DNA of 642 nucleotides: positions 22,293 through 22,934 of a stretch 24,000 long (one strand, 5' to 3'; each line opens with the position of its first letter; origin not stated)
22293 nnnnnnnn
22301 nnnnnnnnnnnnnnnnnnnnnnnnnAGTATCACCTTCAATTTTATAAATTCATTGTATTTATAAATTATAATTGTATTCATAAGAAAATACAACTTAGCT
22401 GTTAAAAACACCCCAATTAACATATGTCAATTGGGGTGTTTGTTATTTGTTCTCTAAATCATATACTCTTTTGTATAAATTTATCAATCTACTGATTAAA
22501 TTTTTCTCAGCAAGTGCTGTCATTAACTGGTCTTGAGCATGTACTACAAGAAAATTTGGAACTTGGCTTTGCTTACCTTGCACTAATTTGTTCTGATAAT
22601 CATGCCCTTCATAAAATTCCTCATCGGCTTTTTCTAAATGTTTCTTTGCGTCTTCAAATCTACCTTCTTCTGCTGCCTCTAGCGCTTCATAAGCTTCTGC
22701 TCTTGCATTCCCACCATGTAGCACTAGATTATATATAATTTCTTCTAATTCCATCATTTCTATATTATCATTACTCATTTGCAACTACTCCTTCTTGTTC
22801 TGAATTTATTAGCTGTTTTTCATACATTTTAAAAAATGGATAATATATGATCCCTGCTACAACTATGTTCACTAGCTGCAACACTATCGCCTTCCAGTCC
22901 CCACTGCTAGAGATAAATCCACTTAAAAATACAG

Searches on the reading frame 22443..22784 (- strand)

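Call 31: search_protein_families(library=pfam, proteins=[window:22443-22784:-], max_evalue=0.001)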
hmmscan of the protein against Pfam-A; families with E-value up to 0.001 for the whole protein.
window:22443-22784:- (113 aa): 1 family
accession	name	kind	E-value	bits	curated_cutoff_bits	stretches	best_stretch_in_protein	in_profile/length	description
PF02255.21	PTS_IIA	-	9.9e-28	96.5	27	1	15-105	1-94/94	PTS system, Lactose/Cellobiose specific IIA subunit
